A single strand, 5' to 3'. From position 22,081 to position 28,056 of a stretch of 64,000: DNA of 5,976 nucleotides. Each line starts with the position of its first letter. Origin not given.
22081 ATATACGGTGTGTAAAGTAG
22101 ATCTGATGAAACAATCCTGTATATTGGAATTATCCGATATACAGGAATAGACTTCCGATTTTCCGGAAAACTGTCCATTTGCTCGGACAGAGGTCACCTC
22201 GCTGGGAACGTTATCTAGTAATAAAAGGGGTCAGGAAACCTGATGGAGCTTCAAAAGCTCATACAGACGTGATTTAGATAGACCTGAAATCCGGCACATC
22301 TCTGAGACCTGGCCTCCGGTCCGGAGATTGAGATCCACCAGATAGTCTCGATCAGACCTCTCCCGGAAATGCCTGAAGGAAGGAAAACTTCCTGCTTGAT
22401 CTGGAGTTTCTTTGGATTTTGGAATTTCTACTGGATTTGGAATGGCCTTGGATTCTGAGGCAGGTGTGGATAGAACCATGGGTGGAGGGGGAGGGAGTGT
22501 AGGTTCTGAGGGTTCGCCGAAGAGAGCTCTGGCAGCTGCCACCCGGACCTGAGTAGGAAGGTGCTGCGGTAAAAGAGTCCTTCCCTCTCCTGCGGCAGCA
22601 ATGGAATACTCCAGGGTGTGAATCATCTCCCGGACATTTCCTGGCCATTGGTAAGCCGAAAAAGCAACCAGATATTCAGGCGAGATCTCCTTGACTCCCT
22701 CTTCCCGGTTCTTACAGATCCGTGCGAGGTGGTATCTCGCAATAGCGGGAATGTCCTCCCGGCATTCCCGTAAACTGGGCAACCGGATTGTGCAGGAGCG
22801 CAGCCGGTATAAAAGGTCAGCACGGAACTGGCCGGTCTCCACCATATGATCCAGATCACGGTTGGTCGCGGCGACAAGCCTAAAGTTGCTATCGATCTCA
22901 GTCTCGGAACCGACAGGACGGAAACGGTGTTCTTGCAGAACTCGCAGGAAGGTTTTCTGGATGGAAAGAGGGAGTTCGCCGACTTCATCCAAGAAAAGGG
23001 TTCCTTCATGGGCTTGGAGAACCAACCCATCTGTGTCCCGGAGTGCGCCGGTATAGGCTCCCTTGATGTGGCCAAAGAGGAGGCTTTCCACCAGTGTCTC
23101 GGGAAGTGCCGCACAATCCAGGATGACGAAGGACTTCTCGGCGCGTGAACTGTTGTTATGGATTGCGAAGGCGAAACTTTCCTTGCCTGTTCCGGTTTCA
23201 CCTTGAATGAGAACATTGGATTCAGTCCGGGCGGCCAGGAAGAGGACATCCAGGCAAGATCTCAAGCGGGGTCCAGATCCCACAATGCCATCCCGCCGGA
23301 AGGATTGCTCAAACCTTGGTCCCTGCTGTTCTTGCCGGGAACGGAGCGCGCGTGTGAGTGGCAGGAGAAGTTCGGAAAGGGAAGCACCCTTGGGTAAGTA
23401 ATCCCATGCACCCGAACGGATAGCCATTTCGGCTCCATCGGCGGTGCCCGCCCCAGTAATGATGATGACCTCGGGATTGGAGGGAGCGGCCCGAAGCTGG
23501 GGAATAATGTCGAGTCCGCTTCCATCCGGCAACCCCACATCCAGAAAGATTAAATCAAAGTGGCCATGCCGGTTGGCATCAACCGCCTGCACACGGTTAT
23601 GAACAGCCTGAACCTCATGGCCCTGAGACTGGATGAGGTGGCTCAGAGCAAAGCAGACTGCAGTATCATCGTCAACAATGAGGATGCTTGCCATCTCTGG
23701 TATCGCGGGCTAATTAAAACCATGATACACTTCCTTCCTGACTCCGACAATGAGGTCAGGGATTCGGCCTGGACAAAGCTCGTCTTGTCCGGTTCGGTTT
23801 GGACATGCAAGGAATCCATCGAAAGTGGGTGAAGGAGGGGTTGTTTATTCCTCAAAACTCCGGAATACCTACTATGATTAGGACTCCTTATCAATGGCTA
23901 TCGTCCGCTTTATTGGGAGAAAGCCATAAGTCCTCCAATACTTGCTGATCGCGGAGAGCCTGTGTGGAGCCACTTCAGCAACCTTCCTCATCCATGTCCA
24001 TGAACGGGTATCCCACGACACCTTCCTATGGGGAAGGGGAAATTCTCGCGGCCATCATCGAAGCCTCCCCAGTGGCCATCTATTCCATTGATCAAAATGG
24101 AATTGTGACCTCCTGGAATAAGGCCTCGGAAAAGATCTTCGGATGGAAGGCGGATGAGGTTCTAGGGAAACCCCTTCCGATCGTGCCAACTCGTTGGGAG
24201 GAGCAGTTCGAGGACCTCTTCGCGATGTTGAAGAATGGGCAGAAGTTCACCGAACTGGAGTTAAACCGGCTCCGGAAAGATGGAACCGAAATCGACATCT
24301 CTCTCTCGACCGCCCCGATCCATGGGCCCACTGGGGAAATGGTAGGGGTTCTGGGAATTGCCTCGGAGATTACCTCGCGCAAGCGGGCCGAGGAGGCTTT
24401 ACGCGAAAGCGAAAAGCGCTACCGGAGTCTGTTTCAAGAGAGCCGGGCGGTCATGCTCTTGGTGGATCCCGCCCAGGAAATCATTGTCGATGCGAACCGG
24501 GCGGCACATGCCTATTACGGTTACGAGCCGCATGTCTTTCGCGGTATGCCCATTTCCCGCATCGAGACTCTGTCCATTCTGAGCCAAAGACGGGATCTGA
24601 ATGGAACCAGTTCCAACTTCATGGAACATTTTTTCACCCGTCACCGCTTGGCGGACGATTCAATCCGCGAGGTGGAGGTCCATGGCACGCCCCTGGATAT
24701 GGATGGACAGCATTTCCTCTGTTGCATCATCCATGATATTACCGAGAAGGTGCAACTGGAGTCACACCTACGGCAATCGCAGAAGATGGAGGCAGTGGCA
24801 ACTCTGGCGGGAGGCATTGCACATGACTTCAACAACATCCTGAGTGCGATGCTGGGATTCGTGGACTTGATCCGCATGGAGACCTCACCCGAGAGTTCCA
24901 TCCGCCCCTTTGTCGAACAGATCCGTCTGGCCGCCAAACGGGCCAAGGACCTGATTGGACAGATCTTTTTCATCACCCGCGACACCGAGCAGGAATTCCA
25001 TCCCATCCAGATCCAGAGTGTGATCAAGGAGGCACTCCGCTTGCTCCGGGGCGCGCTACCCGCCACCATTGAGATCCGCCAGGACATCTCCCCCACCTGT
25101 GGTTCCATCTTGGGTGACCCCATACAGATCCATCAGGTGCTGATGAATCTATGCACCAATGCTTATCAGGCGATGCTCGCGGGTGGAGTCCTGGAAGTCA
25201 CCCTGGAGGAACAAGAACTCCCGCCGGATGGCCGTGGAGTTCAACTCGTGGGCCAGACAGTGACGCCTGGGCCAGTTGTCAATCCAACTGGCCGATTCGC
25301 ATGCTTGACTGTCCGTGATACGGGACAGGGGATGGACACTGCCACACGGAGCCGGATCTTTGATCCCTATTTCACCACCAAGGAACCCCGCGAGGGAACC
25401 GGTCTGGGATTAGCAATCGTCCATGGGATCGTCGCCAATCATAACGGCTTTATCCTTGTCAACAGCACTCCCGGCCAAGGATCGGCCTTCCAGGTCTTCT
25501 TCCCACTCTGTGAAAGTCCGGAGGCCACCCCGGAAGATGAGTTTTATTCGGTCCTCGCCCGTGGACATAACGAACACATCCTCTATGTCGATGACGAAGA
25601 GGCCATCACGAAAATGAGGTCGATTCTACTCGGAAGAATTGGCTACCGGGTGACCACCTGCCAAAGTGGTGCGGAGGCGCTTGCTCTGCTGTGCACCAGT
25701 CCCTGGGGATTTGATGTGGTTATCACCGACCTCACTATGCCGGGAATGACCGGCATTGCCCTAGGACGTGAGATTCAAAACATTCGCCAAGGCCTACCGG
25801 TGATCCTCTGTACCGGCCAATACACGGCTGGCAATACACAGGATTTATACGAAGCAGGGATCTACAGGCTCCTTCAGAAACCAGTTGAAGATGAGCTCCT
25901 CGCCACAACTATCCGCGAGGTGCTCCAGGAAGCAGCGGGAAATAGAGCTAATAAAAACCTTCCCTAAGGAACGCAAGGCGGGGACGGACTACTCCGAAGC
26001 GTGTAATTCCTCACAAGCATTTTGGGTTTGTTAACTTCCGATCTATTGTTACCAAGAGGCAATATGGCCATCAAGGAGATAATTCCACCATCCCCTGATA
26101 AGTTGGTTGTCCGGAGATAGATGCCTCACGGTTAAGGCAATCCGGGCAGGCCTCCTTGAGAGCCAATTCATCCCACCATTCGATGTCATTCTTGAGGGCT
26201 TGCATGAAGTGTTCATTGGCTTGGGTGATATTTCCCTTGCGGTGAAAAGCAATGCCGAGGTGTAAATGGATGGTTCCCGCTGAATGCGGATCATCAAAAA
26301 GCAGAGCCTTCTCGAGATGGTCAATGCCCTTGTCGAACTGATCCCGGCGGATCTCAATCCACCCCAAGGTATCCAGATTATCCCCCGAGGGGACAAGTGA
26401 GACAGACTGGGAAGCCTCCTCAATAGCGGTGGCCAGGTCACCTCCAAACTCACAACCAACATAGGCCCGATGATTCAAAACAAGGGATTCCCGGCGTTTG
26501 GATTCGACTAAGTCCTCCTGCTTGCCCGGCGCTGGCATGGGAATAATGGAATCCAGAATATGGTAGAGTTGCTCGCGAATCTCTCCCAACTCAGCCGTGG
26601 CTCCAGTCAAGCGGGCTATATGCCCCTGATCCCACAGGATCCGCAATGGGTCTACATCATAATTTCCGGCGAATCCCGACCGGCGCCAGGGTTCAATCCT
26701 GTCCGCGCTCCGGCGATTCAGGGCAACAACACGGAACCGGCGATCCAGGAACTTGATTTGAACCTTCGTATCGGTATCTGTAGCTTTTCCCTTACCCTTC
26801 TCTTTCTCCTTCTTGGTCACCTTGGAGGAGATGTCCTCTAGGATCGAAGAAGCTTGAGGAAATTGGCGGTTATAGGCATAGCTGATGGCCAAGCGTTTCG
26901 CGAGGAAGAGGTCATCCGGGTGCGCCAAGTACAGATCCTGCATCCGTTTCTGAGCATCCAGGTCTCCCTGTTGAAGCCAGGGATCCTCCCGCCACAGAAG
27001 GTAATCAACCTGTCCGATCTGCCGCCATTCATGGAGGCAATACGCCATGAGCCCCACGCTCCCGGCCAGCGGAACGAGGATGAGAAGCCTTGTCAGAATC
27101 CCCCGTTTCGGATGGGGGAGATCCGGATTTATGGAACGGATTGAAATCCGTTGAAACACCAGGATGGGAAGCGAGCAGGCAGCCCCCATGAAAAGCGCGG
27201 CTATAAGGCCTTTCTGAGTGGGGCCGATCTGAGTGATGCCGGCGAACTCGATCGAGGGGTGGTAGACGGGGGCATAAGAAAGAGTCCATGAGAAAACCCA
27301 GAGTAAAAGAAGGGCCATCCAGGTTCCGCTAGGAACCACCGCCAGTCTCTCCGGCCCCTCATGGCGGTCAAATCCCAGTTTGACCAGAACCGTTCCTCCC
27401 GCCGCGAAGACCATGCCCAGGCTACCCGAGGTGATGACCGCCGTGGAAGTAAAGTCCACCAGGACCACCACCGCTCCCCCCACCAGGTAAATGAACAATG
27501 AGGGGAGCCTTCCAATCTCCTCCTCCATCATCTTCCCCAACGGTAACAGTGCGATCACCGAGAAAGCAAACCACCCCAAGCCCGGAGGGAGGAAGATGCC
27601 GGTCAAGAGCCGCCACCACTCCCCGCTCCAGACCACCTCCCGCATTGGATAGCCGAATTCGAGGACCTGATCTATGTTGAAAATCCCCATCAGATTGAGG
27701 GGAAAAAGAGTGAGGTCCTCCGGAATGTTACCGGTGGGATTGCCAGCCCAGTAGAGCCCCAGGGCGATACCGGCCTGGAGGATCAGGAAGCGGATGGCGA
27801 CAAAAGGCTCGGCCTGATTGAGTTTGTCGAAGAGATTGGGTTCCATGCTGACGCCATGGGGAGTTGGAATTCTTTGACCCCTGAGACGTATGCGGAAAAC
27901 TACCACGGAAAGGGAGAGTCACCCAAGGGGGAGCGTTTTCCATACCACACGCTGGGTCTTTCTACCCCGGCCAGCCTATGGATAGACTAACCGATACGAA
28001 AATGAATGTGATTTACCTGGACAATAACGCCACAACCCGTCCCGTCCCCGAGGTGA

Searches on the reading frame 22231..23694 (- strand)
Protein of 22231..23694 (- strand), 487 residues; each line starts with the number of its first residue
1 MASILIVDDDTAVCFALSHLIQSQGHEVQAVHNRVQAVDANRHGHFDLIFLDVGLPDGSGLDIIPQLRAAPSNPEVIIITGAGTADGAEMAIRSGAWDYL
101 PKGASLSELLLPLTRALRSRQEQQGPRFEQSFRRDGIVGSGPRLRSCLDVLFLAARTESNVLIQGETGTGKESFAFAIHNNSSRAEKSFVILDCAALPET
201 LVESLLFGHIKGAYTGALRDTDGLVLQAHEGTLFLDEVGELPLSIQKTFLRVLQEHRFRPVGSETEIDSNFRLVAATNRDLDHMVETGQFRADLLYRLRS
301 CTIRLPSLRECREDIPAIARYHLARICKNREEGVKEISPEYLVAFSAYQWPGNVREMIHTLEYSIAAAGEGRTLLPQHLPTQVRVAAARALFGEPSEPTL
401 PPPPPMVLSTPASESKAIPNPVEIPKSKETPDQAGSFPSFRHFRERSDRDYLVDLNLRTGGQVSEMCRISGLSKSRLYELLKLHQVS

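Call 46: search_protein_families(library=ncbifam, proteins=[window:22231-23694:-], max_evalue=1e-10)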
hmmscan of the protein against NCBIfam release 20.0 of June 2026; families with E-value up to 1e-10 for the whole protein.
window:22231-23694:- (487 aa): 46 families (the best 25 are shown)
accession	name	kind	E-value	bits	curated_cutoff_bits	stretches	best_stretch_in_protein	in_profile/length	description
TIGR01818.1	ntrC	equivalog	1.6e-96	324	558.6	1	4-385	1-383/463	nitrogen regulation protein NR(I)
NF008469.0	PRK11361.1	equivalog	5.6e-94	315.4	714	1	3-390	6-397/461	acetoacetate metabolism transcriptional regulator AtoC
NF011695.0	PRK15115.1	equivalog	1e-84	284.9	763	1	2-368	7-368/445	two-component system response regulator GlrR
TIGR02915.1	PEP_resp_reg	equivalog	2.6e-84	283.6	502.6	1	4-366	1-370/445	PEP-CTERM-box response regulator transcription factor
NF038308.1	RNA_repair_RtcR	equivalog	2.7e-84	283.9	650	1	117-372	163-426/530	RNA repair transcriptional activator RtcR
TIGR01817.1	nifA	equivalog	4.1e-82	276.7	528.85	1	120-410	181-463/534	nif-specific transcriptional activator NifA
NF041946.1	LuxO_transreg_Vib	equivalog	1.6e-80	271.1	800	1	7-385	2-382/463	quorum-sensing sigma-54 dependent transcriptional regulator LuxO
NF007689.0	PRK10365.1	equivalog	2.1e-80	270.7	760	1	3-366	7-370/441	sigma-54-dependent response regulator transcription factor ZraR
NF008176.1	PRK10923.1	equivalog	4.6e-80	269.5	620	1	3-385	5-387/469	nitrogen regulation protein NR(I)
NF051870.1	NAssimRespRegNtrX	equivalog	3.7e-79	266.7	600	1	1-383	1-385/452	nitrogen assimilation response regulator NtrX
NF003451.0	PRK05022.1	equivalog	1.5e-77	261.5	476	1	119-368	174-423/512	nitric oxide reductase transcriptional regulator NorR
NF041552.1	TF_PrdR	equivalog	1.2e-74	251.7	795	1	133-368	265-500/577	sigma-54 dependent transcriptional regulator PrdR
NF049963.1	RespRegFlgRCampy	domain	9.3e-69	232.3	750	1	4-363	3-362/429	fla regulon two-component system response regulator FlgR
TIGR02974.1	phageshock_pspF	equivalog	3.4e-63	213.9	443.55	1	138-371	2-236/336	phage shock protein operon transcriptional activator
NF011958.0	PRK15429.1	equivalog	3.8e-63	214.2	830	1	137-365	381-609/692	formate hydrogenlyase transcriptional activator FlhA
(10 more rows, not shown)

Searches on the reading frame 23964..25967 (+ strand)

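Call 46: search_protein_families(library=ncbifam, proteins=[window:23964-25967:+], max_evalue=1e-10)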
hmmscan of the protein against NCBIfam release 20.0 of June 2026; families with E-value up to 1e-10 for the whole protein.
window:23964-25967:+ (667 aa): 61 families (the best 25 are shown)
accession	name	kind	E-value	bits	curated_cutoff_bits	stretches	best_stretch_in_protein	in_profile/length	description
NF010411.0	PRK13837.1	equivalog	4.3e-88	296.3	647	1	257-662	429-820/828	two-component system VirA-like sensor kinase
NF010076.0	PRK13557.1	subfamily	7.7e-78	262.2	631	1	258-659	143-538/540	histidine kinase famiy protein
NF046020.1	HisKinCckABruc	equivalog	4.8e-67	226.5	1000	1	254-655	456-868/868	cell cycle histidine kinase CckA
NF008468.0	PRK11360.1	equivalog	7.6e-65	219.4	646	3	147-416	264-534/616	two-component system sensor histidine kinase AtoS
NF046026.1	HisKinCckACaul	equivalog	8.4e-65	219.1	1000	1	254-655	278-677/678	cell cycle histidine kinase CckA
NF052574.1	HisKinEspCMyxo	equivalog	3.4e-57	194.2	1200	1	249-655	388-784/785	serine histidine kinase EspC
NF052573.1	HisKinEspAMyxo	equivalog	2.2e-53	181.4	1400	1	123-607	230-701/755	serine histidine kinase EspA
TIGR00229.1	sensory_box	domain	8.5e-41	139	22.9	2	26-146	5-126/126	PAS domain S-box protein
NF007688.0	PRK10364.1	equivalog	4.6e-40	137.7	479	2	443-515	381-451/460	two-component system sensor histidine kinase ZraS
TIGR02956.1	TMAO_torS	equivalog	2.8e-38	131.6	676.5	1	345-661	534-827/967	TMAO reductase system sensor histidine kinase/response regulator TorS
NF008302.0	PRK11091.1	equivalog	1.4e-35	122.7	838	1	252-660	259-649/779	aerobic respiration two-component sensor histidine kinase ArcB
NF046044.1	PnpS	equivalog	1.2e-34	120.1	400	1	143-514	47-390/390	two-component system histidine kinase PnpS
NF041777.1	sens_FixL_Rhizob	equivalog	4.3e-34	118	850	1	116-412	88-402/485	sensor protein FixL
NF047466.1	hybrid_RR_LvrB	exception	6.8e-31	107.8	500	1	260-514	134-375/377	hybrid histidine kinase/response regulator LvrB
NF008099.0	PRK10841.1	equivalog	5.5e-30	103.8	920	2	538-655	826-941/949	two-component system sensor histidine kinase RcsC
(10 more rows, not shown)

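Call 47: search_protein_families(library=padloc, proteins=[window:23964-25967:+], max_evalue=0.00001)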
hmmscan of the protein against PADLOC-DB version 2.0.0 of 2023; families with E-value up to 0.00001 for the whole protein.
window:23964-25967:+ (667 aa): 0 families

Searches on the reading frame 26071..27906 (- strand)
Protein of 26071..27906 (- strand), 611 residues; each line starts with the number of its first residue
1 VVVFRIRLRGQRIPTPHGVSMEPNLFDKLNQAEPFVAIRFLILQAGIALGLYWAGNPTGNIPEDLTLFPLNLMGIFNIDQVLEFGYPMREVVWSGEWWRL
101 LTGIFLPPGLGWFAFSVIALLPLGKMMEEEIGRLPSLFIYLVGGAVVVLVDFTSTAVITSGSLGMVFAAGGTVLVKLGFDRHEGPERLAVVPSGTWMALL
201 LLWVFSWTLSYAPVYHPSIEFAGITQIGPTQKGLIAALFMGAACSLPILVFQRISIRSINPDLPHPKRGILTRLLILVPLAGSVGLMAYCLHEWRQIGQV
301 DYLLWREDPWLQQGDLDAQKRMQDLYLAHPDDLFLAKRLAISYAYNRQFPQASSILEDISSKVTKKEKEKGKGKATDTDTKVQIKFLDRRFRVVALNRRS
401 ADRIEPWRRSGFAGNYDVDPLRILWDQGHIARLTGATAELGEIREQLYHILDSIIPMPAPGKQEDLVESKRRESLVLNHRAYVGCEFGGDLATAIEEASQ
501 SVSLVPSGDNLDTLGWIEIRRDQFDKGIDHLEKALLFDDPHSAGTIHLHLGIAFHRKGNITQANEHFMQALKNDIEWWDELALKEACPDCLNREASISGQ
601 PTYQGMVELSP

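Call 46: search_protein_families(library=ncbifam, proteins=[window:26071-27906:-], max_evalue=1e-10)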
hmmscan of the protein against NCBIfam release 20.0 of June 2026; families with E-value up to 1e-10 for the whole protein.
window:26071-27906:- (611 aa): 1 family
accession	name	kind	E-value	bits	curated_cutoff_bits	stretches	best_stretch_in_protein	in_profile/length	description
TIGR02917.1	PEP_TPR_lipo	equivalog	8.2e-11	40.5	312.2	0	464-568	794-895/899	XrtA/PEP-CTERM system TPR-repeat protein PrsT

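Call 47: search_protein_families(library=padloc, proteins=[window:26071-27906:-], max_evalue=0.00001)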
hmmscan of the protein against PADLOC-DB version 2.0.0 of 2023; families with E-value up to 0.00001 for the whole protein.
window:26071-27906:- (611 aa): 0 families
